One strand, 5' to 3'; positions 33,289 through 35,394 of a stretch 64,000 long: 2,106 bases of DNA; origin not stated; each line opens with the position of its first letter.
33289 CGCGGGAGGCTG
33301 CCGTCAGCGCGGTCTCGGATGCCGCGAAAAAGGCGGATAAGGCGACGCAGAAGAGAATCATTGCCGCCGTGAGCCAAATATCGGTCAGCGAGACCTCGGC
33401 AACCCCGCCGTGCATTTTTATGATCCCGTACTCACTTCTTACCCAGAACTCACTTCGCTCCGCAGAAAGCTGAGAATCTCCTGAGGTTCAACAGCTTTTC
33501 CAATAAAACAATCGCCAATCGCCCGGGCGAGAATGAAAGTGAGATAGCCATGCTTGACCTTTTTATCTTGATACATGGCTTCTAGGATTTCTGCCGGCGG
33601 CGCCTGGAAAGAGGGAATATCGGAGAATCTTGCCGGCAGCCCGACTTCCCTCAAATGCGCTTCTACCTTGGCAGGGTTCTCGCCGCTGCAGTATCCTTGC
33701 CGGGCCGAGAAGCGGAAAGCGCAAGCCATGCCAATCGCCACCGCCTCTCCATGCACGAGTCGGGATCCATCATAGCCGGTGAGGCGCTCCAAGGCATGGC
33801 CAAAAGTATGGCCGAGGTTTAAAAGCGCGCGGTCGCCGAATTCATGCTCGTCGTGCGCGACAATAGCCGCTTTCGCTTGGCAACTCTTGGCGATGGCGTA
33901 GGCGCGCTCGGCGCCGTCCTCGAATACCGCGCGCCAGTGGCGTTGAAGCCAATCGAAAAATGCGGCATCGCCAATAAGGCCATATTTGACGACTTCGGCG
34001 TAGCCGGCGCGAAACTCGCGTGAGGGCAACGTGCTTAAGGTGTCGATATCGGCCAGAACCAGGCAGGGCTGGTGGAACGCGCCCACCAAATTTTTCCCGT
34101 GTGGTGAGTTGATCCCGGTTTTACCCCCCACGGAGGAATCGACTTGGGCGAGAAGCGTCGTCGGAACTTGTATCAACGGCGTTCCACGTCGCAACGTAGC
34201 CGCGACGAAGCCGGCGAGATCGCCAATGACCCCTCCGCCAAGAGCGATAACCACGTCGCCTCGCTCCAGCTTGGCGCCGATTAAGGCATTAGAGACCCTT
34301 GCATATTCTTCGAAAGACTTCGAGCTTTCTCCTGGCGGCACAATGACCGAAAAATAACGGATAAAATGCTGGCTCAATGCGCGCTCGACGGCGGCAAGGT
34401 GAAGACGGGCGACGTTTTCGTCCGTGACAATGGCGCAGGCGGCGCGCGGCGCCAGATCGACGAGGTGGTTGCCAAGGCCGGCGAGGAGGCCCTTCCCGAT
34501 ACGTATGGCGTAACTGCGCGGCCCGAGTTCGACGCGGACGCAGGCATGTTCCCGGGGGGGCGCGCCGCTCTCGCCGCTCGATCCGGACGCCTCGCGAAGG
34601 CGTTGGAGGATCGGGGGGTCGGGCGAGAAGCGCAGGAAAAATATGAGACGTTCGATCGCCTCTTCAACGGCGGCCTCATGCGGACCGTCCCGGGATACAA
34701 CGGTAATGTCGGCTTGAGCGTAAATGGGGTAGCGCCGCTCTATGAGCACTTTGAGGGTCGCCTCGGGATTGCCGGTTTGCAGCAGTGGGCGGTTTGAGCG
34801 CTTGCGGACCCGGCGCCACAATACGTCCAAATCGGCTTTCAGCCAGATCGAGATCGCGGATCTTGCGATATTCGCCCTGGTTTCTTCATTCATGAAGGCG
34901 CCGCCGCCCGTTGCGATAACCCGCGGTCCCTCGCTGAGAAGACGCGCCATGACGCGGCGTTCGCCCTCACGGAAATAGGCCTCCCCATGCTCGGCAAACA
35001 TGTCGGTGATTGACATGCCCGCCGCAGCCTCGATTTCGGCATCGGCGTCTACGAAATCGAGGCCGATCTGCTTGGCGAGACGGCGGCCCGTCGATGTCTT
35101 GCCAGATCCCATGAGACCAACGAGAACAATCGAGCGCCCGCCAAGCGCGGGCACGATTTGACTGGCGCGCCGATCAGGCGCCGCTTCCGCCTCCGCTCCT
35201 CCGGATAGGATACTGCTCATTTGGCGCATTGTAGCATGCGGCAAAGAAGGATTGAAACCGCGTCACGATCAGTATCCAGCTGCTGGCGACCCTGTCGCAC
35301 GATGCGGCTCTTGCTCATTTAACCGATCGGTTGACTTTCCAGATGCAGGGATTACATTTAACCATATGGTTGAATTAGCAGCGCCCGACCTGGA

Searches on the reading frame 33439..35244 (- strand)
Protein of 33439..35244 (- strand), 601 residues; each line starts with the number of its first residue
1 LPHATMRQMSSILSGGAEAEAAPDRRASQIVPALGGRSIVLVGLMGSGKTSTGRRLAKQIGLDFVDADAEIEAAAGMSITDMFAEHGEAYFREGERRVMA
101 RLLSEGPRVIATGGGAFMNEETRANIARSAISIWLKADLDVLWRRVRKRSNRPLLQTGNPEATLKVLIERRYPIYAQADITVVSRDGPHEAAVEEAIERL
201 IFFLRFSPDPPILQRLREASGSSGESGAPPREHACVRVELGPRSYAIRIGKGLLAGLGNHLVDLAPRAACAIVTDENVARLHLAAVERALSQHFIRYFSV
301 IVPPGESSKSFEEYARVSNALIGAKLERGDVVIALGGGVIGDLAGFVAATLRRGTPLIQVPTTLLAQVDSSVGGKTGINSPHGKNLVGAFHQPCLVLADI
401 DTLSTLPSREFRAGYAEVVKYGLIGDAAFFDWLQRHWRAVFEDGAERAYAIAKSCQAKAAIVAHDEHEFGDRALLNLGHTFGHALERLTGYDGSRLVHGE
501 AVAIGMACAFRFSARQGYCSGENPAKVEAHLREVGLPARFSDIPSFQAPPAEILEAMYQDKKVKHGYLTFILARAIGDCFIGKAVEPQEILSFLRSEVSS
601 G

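Call 60: search_protein_families(library=pfam, proteins=[window:33439-35244:-], max_evalue=0.00001)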
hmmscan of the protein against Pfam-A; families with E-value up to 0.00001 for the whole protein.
window:33439-35244:- (601 aa): 7 families
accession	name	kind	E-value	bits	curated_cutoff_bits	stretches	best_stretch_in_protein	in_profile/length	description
PF01202.28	SKI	-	2.1e-48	164.9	22.1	1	45-200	1-158/159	Shikimate kinase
PF01761.26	DHQ_synthase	-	1.1e-46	157.6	24.2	1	300-412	2-114/115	3-dehydroquinate synthase N-terminal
PF24621.2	DHQS_C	-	8e-45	152.8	27.6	1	414-563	1-144/144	3-dehydroquinate synthase C-terminal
PF13685.12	Fe-ADH_2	-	8.4e-10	39.3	28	1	248-364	1-108/149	Iron-containing alcohol dehydrogenase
PF00465.25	Fe-ADH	-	1.1e-08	35.3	31.3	1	247-364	4-131/168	Iron-containing alcohol dehydrogenase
PF13671.12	AAA_33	-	2.2e-08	35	27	1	39-170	2-139/143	AAA domain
PF13238.12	AAA_18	-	5.2e-08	33.8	29.4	1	39-162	1-124/128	AAA domain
